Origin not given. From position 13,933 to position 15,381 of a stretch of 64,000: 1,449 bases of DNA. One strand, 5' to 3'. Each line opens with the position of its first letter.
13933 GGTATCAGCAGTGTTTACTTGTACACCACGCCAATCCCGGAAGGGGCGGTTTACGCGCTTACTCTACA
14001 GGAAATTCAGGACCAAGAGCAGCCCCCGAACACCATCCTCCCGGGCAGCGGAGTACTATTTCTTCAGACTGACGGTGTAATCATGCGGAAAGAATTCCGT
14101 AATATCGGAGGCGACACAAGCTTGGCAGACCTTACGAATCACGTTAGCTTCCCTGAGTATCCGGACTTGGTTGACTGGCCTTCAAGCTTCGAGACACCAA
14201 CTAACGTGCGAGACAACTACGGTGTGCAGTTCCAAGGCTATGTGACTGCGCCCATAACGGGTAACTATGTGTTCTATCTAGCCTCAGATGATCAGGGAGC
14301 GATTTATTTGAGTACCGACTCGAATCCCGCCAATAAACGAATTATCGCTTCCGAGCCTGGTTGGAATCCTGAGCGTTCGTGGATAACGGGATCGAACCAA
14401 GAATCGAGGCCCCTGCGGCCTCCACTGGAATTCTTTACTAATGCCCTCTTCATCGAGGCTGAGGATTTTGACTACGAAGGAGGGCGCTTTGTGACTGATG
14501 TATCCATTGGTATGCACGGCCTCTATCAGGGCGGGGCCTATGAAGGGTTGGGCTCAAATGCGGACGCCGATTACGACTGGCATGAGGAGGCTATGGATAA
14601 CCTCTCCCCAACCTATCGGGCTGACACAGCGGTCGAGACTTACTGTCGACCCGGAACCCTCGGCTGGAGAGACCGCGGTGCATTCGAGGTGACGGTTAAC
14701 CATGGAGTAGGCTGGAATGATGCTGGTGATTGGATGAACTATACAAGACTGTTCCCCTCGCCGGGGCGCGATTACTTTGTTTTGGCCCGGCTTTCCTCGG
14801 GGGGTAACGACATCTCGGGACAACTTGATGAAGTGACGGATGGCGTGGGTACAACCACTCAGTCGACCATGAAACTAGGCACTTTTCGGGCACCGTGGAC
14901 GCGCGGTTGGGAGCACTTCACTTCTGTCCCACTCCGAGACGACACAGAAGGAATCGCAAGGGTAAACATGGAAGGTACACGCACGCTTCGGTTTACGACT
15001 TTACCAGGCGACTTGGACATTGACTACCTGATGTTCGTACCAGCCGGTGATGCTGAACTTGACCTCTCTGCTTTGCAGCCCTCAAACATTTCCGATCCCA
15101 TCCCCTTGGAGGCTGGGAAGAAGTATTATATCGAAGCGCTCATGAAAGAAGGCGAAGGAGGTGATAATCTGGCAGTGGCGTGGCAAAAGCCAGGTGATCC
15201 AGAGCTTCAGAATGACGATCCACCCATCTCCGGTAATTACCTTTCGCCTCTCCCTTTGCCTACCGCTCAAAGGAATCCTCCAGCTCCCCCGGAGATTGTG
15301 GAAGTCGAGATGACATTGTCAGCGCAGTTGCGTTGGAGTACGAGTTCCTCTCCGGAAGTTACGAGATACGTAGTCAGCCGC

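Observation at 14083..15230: A CBM-like beta-sandwich module is inserted inside the first PA14 domain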

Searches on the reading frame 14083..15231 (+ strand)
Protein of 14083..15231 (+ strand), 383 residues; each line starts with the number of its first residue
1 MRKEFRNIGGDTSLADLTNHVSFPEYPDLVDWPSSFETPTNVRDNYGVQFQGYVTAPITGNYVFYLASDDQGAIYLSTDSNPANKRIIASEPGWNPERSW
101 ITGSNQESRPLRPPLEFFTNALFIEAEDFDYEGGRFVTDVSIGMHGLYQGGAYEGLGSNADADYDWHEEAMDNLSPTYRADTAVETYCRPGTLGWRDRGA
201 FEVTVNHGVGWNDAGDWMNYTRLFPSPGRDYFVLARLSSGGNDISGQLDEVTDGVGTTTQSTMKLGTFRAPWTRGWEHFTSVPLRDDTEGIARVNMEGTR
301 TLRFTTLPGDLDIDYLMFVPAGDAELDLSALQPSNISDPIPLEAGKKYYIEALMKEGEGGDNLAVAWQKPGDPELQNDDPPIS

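Call 6: search_protein_families(library=pfam, proteins=[window:14083-15231:+], max_evalue=10)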
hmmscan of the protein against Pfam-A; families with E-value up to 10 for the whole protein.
window:14083-15231:+ (383 aa): 3 families
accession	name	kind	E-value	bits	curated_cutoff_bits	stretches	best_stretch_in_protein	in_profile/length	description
PF07691.17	PA14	-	7.4e-09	36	24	1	31-76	31-76/147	PA14 domain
PF03422.21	CBM_6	-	7e-07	30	28.9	1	206-318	22-123/125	Carbohydrate binding module (family 6)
PF10528.15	GLEYA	-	0.0023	18.7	26.2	1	47-77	2-33/91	GLEYA domain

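Call 7: find_homologous_proteins(query=window:14083-15231:+, max_evalue=0.001)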
Query window:14083-15231:+ (383 aa): 81 proteins with E <= 0.001 among 2788 candidates.
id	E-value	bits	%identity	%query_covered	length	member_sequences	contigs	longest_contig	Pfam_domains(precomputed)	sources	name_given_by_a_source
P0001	3.6e-96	341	49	93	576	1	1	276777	-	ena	-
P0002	6.9e-95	337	49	100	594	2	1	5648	PF07691.18,PF17210.10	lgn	-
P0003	7.0e-85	304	62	26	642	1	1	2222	PF07691.18,PF13205.13,PF13927.13,PF10528.15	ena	-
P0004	1.3e-82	296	45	25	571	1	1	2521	PF16013.11,PF07691.18,PF10528.15,PF18962.8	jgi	jgi:hypothetical protein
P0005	1.6e-81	293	49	56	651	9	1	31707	PF07679.23,PF13895.13,PF07691.18,PF13927.13,PF03422.22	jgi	jgi:hypothetical protein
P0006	1.2e-68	250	38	63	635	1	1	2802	PF03422.22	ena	-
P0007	6.5e-68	248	46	57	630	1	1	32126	PF13205.13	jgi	jgi:hypothetical protein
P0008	2.3e-66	243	44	27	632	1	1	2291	PF07495.20,PF07691.18,PF17957.8,PF10528.15,PF18962.8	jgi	jgi:hypothetical protein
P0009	1.2e-65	241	46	31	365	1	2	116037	PF07691.18,PF10528.15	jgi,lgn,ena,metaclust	metaclust:\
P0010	6.4e-61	225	42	35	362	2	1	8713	PF07691.18,PF10528.15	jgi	jgi:hypothetical protein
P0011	1.9e-60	223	44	31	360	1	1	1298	PF07691.18,PF10528.15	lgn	-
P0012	2.0e-59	220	45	55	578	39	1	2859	PF07691.18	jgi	jgi:hypothetical protein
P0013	4.3e-59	219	40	35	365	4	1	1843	PF07691.18,PF10528.15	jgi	jgi:hypothetical protein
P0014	7.5e-58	215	44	26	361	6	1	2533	PF07691.18,PF10528.15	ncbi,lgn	-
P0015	3.3e-56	209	43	26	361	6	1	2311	PF07691.18,PF10528.15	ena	-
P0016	3.3e-55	206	41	26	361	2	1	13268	PF07691.18,PF10528.15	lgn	-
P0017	3.7e-55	206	41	32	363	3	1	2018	PF07691.18,PF10528.15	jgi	-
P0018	8.0e-51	192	41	56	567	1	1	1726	PF07691.18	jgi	jgi:hypothetical protein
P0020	7.4e-49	185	39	31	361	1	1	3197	PF07691.18,PF10528.15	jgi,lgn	jgi:hypothetical protein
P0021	1.4e-47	181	39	52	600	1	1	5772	PF03422.22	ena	-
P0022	4.4e-47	179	36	54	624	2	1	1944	PF13895.13,PF07691.18,PF13205.13,PF13927.13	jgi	jgi:hypothetical protein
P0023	6.1e-46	176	39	28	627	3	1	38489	PF02129.25,PF00756.27,PF00326.28,PF07691.18,PF10528.15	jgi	-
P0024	6.2e-45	172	42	24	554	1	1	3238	PF07691.18,PF10528.15,PF18962.8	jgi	jgi:hypothetical protein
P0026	7.5e-40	156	58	26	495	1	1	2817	PF07495.20,PF00801.27,PF07691.18,PF17957.8,PF10528.15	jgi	jgi:hypothetical protein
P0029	6.2e-38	149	35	52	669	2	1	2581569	PF03422.22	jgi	jgi:hypothetical protein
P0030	4.7e-36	143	51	22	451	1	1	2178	PF07691.18,PF10528.15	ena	-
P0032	7.8e-34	136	43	35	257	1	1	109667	PF07691.18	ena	-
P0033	1.3e-33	135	45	33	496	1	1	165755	PF07691.18,PF13205.13,PF00932.26,PF13927.13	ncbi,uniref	ncbi:lamin tail domain-containing protein, partial [Limisphaera ngatamarikiensis]|uniref:lamin tail 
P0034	7.8e-33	132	45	28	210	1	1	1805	PF07691.18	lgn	-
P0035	5.6e-32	130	43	26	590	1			PF07691.18,PF00932.26,PF13927.13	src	-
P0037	1.2e-30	125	38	39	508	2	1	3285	PF07691.18,PF10528.15,PF05345.19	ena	-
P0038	2.3e-30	124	42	26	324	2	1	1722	PF07691.18,PF10528.15,PF18962.8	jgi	jgi:hypothetical protein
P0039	2.4e-30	124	44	35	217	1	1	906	PF07691.18,PF10528.15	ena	-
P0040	4.1e-30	123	46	29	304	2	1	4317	PF07691.18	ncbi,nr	ncbi:MAG: hypothetical protein HOI66_03430, partial [Verrucomicrobia bacterium]|nr:hypothetical prot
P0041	6.6e-29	120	36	28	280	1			PF13895.13,PF07691.18,PF13927.13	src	-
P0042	9.5e-29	119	38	33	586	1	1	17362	PF07691.18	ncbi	-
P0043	3.1e-28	117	44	31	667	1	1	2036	PF07691.18,PF00932.26,PF13287.13,PF13290.14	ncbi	ncbi:MAG: lamin tail domain-containing protein, partial [Planctomycetota bacterium]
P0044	9.9e-27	112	36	40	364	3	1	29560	PF07691.18,PF10528.15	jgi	jgi:hypothetical protein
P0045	1.3e-26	112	35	29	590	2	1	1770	PF17963.8,PF07691.18,PF17892.8,PF10528.15,PF05345.19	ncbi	ncbi:MAG: PA14 domain-containing protein, partial [Verrucomicrobiota bacterium]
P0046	2.7e-26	111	39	31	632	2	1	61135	PF00754.32,PF07691.18,PF22633.4,PF10528.15,PF03150.20,PF13442.12,PF21419.3,PF00034.27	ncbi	ncbi:MAG: discoidin domain-containing protein [Caldilineaceae bacterium]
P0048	4.5e-25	107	49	19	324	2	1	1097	PF07691.18,PF10528.15,PF18962.8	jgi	jgi:hypothetical protein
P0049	1.5e-24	105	50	24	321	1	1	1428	PF07691.18,PF18962.8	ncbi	-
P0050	1.8e-24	105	45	36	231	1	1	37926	PF07691.18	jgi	-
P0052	7.8e-23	99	40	29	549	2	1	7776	PF00756.27,PF00326.28,PF07691.18,PF01738.25,PF10528.15,PF10503.15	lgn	-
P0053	1.3e-22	99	37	32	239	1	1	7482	PF07691.18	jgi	jgi:hypothetical protein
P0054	2.8e-22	98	42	22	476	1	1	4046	PF07691.18,PF14099.14,PF10528.15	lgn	-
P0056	5.9e-22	97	38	29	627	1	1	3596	PF07691.18,PF10528.15,PF07995.18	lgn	-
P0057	6.9e-22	96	35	33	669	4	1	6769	PF18099.8,PF16990.12,PF07691.18,PF03422.22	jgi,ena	-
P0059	8.0e-22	96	37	33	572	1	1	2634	PF07691.18,PF10528.15,PF18666.8,PF00089.33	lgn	-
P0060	1.1e-20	92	41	24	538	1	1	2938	PF07495.20,PF00754.32,PF25059.2,PF07691.18,PF22633.4,PF00041.28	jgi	jgi:hypothetical protein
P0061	3.2e-20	91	43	23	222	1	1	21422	PF07691.18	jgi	jgi:hypothetical protein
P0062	4.7e-20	90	33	33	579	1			PF07691.18,PF16893.12,PF18370.8,PF00041.28,PF07995.18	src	-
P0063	1.2e-19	89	44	28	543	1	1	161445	PF07691.18,PF17957.8,PF18962.8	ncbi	-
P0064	1.3e-19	89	33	33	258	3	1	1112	PF07691.18,PF00041.28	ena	-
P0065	1.4e-19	89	41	25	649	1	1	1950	PF22352.3,PF00801.27,PF07691.18,PF02010.22,PF18911.7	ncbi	ncbi:PKD domain-containing protein, partial [Pontibacter toksunensis]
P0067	3.5e-19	87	29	56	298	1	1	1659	PF25059.2,PF07691.18,PF10528.15,PF16893.12,PF18370.8,PF00041.28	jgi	jgi:chitodextrinase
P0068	1.4e-18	86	36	29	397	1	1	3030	PF07691.18,PF10528.15,PF07995.18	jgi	jgi:hypothetical protein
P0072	1.5e-17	82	45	19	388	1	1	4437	PF25059.2,PF07691.18,PF16893.12,PF18370.8,PF00041.28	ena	-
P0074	1.7e-16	79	40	21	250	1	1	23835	PF07691.18,PF00041.28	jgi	jgi:chitodextrinase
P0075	1.0e-15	76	40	26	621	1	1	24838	PF07691.18,PF13927.13,PF10528.15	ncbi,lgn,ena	-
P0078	3.6e-14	71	37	20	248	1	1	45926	PF07691.18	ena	-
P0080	5.1e-11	61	30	52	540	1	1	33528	PF03422.22,PF00041.28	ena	-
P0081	3.8e-9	54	55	14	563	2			PF07691.18,PF13385.14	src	-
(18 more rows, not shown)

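Call 28: predict_structure(alignment_id=A3)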
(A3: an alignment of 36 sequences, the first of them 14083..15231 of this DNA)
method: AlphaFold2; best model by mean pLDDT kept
length: 383 residues; sequences in the alignment: 36
mean_pLDDT: 79.9   pTM: 0.72
mean pLDDT of the five models: 79.9, 79.7, 77.7, 75.7, 75.1
residues with pLDDT >= 90: 163; 70-90: 119; 50-70: 58; < 50: 43
segments of 3 or more residues with pLDDT < 50: 105-110, 141-144, 157-180, 189-197
pLDDT, mean of each block of 10 residues (from residue 1): 94 93 97 91 89 97 93 96 96 86 50 70 73 56 53 52 40 42 54 44 55 82 87 90 92 85 95 79 93 94 88 88 83 85 98 89 93 90 93
secondary structure, 60 per line:
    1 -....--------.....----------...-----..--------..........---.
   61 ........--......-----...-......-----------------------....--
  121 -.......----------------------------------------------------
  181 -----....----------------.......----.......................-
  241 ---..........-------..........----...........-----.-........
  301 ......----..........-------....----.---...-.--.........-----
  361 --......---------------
elements in order: E2-5 H14-18 E29-31 E47-56 E60-68 E71-76 E86-91 H115-118 E122-125 E186-189 E206-212 E217-239 E244-253 E261-270 E275-285 E293-306 E311-320 H328-331 E340-342 E347-355 E363-368

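Call 31: fold_search(model_id=the predicted structure, library=pdb)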
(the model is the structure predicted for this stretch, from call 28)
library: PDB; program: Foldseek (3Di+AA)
matches with E <= 10: 1817; with E <= 0.001: 126
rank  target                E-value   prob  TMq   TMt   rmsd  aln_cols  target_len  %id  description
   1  5la2_A                1.1e-06  1.00  0.27  0.22   4.4       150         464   21  The mechanism by which arabinoxylanases can recognise highly decorated xylans (released 2016-08-31)
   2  2cdp_A                1.1e-06  1.00  0.24  0.62  10.1       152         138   16  Structure of a CBM6 in complex with neoagarohexaose (released 2006-02-08)
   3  1gmm                  1.5e-06  1.00  0.26  0.70   3.0       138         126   19  Carbohydrate binding module CBM6 from xylanase U Clostridium thermocellum (released 2001-11-28)
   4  1o8p                  1.8e-06  1.00  0.24  0.65   4.3       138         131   17  Unbound structure of CsCBM6-3 from Clostridium stercorarium (released 2003-03-13)
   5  2cdp_B                1.9e-06  1.00  0.26  0.71   3.5       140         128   16  Structure of a CBM6 in complex with neoagarohexaose (released 2006-02-08)
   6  5la1                  1.9e-06  1.00  0.26  0.21   3.3       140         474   18  The mechanism by which arabinoxylanases can recognise highly decorated xylans (released 2016-08-31)
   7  2cdo_A                2.1e-06  1.00  0.24  0.63  10.3       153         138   16  structure of agarase carbohydrate binding module in complex with neoagarohexaose (released 2006-02-16)
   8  5la0                  2.3e-06  1.00  0.26  0.22   4.5       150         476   21  The mechanism by which arabinoxylanases can recognise highly decorated xylans (released 2016-08-31)
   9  5g56                  2.3e-06  1.00  0.27  0.16   4.6       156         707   19  THE TETRA-MODULAR CELLULOSOMAL ARABINOXYLANASE CtXyl5A STRUCTURE AS REVEALED BY X-RAY CRYSTALLOGRAPHY (released 2016-06-29)
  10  1o8s_A                2.5e-06  1.00  0.25  0.68   3.8       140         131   16  Structure of CsCBM6-3 from Clostridium stercorarium in complex with cellobiose (released 2003-03-13)
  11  2cdp_C                2.6e-06  1.00  0.26  0.71   3.5       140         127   16  Structure of a CBM6 in complex with neoagarohexaose (released 2006-02-08)
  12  1uy1                  2.7e-06  1.00  0.26  0.69   2.8       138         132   16  Binding sub-site dissection of a family 6 carbohydrate-binding module by X-ray crystallography and isothermal titration  (released 2004-06-18)
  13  2cdo_B                2.7e-06  1.00  0.28  0.73   6.2       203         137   14  structure of agarase carbohydrate binding module in complex with neoagarohexaose (released 2006-02-16)
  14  2cdo_C                3.2e-06  1.00  0.29  0.74   6.2       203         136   15  structure of agarase carbohydrate binding module in complex with neoagarohexaose (released 2006-02-16)
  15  5la2_B                4.0e-06  1.00  0.27  0.22   4.2       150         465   20  The mechanism by which arabinoxylanases can recognise highly decorated xylans (released 2016-08-31)
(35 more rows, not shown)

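Call 36: find_related_loci(query=window:14083-15231:+, collection=genome_contigs, flank=6000)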
Query window:14083-15231:+ (383 aa) in genome_contigs; peptide patterns used: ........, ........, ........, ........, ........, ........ (x = any residue, [..] = any of these).
35 stretches matched a pattern; 9 encode a relative of the query (tblastn E <= 1e-3); 9 distinct loci.
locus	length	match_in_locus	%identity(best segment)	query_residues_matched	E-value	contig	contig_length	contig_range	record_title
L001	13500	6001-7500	50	2-374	7e-32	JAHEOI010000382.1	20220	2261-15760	MAG: Verrucomicrobia bacterium isolate BinSanityLC-kmean-bin_92-bin_0-refined_6 c_000006890619, whole genome shotgun seq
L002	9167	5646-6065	46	1-370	2e-26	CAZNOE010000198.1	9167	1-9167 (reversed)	MAG TPA_asm: uncultured Bifidobacteriaceae bacterium isolate SRP119689_co1_68 genome assembly, contig: NODE_11837_length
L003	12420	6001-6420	43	1-370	1e-25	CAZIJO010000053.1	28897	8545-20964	MAG TPA_asm: uncultured Bifidobacterium sp. isolate SRP287453_co1_106 genome assembly, contig: NODE_2720_length_28897_co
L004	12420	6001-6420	41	2-370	4e-21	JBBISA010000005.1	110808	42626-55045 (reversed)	MAG: Bacteroidota bacterium isolate QH2F170213_bin_362 NODE_44_length_110808_cov_7.500465, whole genome shotgun sequence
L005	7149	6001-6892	38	12-371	1e-20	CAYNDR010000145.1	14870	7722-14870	MAG TPA_asm: uncultured Planctomycetales bacterium isolate binchicken_co232_9 genome assembly, contig: NODE_7894_length_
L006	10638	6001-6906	42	12-372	2e-20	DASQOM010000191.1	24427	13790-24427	MAG TPA_asm: Planctomycetota bacterium isolate SMAG_U10803 k141_2920058, whole genome shotgun sequence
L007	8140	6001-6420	35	2-370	3e-17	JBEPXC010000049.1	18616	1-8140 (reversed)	MAG: Sphingobacteriia bacterium isolate 01_S196.semibin_refined.189 NODE_645_length_18616_cov_4.212937, whole genome sho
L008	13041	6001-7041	36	12-373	5e-17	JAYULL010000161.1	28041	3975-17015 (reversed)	MAG: Sphingobacteriaceae bacterium isolate GFS_9361 GFS_9361_160, whole genome shotgun sequence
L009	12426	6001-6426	35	1-371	8e-17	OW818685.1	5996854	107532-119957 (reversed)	metagenome genome assembly, chromosome: 1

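Call 38: search_protein_families(library=pfam, proteins=[L001:5851-9783:+], max_evalue=0.001)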
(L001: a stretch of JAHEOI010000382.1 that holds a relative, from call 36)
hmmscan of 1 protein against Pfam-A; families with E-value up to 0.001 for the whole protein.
L001:5851-9783:+ (1311 aa): 6 families
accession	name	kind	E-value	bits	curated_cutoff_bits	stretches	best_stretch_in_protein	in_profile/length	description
PF07691.17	PA14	-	3.1e-29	102.1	24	3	809-906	44-133/147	PA14 domain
PF13927.12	Ig_3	-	1.5e-14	54.6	30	2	575-642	3-78/78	Immunoglobulin domain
PF10528.15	GLEYA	-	1.9e-14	54.2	26.2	1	447-542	2-88/91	GLEYA domain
PF07679.22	I-set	-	2.7e-13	50.2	23.7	1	575-656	2-90/90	Immunoglobulin I-set domain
PF13895.12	Ig_2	-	5.4e-10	39.8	27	1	579-656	5-79/79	Immunoglobulin domain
PF00047.31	ig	-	4.5e-07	30.5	21.8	0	585-649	5-79/81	Immunoglobulin domain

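Call 40: find_encoding_contigs(protein=P0001, flank=10000, max_places=3)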
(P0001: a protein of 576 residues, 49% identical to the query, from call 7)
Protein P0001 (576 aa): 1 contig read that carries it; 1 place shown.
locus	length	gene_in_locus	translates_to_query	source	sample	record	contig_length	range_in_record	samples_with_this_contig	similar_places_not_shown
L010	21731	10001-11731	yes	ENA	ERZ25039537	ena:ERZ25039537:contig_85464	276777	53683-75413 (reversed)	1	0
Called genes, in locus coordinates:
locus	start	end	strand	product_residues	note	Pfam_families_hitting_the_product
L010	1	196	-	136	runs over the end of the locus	-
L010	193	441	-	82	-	-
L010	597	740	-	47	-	-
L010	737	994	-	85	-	-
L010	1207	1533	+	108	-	-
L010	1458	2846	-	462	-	PF02771:Acyl-CoA_dh_N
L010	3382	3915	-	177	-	PF00072:Response_reg, PF00196:GerE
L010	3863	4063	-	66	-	-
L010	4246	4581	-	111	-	-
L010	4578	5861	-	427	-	PF00989:PAS, PF08448:PAS_4, PF13188:PAS_8, PF13426:PAS_9, PF13596:PAS_10 (faint), PF00989:PAS (weak), PF08448:PAS_4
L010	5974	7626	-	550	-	PF00989:PAS, PF08448:PAS_4, PF00989:PAS, PF08448:PAS_4, PF13188:PAS_8, PF08447:PAS_3, PF13426:PAS_9, PF13188:PAS_8 (weak)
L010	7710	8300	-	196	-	PF00989:PAS, PF13188:PAS_8, PF08448:PAS_4 (weak), PF13426:PAS_9, PF08447:PAS_3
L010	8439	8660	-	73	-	-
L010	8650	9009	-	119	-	-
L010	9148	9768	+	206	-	PF00117:GATase, PF07685:GATase_3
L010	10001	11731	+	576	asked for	-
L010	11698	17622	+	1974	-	PF07691:PA14 (faint), PF07679:I-set (faint), PF13895:Ig_2 (faint), PF12708:Pect-lyase_RHGA_epim, PF13927:Ig_3 (weak), PF18957:RibLong (faint), PF05345:He_PIG (weak)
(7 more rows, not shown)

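Call 41: find_encoding_contigs(protein=P0002, flank=6000, max_places=3)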
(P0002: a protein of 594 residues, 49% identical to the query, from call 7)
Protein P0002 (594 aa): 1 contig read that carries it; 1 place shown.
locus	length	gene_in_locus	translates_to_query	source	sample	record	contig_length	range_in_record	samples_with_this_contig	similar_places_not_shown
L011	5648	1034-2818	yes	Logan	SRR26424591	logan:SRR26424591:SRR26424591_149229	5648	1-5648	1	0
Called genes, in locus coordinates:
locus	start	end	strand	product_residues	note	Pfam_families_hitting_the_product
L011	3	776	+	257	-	?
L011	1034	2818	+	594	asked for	PF07691:PA14 (faint), PF17210:SdrD_B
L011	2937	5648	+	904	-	?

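Call 49: search_protein_representatives(protein=window:14083-15231:+)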
Query: 383 residues. Proteins with E-value up to 0.001 (for the whole library): 7915; up to 1e-10: 5322; up to 1e-30: 1076. The best 150 are listed.
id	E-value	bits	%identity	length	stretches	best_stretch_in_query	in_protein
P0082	1.6e-264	893.8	100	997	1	1-383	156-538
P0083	1.8e-209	712.5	46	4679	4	2-382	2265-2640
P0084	1.1e-187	640.7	57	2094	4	2-382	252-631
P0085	4.2e-179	612.4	59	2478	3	2-382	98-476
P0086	4.6e-174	595.8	46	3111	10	119-323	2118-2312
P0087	3.1e-157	540.4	46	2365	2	2-382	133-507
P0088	4.2e-156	536.7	47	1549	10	120-324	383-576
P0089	1.0e-155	535.4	42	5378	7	117-326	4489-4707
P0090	2.2e-153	527.7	52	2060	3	2-383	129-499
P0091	1.5e-148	511.9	45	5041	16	4-108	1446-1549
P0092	2.0e-145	501.6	52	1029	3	2-382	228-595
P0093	3.2e-141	487.7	44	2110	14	2-109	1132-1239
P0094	1.6e-133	462.3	41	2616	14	10-111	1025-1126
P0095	1.2e-131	456.1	41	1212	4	120-325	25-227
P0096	7.5e-125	433.8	57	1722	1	2-382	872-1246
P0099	4.3e-122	424.7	48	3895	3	4-383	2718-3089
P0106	5.5e-110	384.8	47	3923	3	22-374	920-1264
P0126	5.1e-92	325.7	48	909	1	3-382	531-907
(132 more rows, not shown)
